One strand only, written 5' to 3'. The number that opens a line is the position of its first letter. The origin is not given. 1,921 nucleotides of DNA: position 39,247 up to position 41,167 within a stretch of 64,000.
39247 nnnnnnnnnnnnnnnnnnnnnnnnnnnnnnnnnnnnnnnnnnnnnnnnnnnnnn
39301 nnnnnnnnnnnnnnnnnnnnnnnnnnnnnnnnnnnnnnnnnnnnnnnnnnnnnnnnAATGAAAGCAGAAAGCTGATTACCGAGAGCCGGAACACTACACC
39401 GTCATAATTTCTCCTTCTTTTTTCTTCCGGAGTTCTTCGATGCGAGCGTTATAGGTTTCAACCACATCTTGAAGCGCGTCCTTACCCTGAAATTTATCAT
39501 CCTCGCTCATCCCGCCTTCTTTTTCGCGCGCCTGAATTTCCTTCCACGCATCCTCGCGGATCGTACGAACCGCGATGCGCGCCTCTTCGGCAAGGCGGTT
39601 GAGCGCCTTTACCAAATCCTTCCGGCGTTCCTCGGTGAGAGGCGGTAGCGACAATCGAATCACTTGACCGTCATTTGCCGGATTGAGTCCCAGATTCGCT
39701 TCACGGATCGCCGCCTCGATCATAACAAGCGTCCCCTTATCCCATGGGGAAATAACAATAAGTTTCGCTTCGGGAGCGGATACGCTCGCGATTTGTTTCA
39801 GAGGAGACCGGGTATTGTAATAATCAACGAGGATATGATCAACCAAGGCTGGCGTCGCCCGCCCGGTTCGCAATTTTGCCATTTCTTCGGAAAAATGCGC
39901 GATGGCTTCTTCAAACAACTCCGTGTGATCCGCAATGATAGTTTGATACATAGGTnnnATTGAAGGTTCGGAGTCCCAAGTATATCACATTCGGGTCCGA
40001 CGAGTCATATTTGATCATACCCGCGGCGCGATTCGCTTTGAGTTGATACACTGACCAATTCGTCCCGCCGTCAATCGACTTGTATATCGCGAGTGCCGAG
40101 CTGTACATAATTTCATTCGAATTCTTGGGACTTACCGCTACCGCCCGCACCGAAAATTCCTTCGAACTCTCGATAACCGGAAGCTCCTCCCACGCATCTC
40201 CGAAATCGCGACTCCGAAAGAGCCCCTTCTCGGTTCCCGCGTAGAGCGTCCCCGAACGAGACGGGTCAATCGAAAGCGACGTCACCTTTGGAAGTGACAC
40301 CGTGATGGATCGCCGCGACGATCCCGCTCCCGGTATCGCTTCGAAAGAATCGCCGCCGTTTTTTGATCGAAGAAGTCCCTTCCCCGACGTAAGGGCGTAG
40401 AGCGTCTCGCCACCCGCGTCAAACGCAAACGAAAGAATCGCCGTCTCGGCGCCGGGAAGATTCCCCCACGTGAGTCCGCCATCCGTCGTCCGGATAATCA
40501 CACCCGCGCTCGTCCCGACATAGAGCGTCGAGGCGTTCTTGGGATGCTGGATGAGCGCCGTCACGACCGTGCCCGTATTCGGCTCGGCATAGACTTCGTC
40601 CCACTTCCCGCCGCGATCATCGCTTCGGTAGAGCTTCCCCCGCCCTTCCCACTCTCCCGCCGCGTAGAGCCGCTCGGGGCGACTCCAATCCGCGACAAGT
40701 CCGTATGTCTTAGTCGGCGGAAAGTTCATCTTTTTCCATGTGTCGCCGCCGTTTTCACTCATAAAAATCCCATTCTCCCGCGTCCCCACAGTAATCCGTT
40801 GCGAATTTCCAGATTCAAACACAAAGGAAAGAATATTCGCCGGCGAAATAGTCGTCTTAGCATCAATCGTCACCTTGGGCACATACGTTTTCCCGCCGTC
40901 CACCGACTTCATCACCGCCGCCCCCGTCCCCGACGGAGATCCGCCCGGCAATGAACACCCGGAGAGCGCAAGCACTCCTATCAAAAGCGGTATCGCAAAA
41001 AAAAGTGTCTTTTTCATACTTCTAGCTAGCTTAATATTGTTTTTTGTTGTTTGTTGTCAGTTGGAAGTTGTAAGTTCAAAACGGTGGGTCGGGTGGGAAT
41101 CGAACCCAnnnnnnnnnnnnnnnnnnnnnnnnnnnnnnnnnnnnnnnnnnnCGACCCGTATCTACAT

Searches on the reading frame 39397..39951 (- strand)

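Call 90: search_protein_families(library=pfam, proteins=[window:39397-39951:-], max_evalue=0.000001)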
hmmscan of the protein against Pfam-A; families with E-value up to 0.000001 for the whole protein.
window:39397-39951:- (185 aa): 1 family
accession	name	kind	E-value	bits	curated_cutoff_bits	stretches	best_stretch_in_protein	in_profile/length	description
PF01765.24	RRF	-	1.1e-58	198.1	29.7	1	20-183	1-164/164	Ribosome recycling factor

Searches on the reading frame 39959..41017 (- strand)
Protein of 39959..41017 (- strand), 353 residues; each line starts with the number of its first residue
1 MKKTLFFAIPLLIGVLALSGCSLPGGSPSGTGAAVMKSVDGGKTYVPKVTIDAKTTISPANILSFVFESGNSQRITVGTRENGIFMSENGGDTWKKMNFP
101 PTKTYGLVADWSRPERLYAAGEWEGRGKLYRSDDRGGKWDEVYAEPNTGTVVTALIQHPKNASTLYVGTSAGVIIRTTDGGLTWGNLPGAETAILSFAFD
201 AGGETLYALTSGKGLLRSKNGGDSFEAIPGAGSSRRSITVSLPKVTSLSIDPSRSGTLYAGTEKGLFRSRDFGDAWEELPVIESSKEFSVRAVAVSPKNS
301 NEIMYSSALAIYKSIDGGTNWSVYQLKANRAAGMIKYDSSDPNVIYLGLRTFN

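Call 90: search_protein_families(library=pfam, proteins=[window:39959-41017:-], max_evalue=0.000001)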
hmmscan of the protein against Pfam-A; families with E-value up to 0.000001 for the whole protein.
window:39959-41017:- (353 aa): 4 families
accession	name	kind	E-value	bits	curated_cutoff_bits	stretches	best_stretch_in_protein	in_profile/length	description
PF15902.12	Sortilin-Vps10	-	9.2e-21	74.6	33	1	128-194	2-67/446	Sortilin, neurotensin receptor 3,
PF14870.12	PSII_BNR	-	4.5e-11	43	27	0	259-327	33-100/303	Photosynthesis system II assembly factor YCF48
PF02012.26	BNR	-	3.4e-09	35.8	27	0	312-322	1-11/12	BNR/Asp-box repeat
PF15899.11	BNR_6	-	3.1e-07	30.2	27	0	129-141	1-13/14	BNR-Asp box repeat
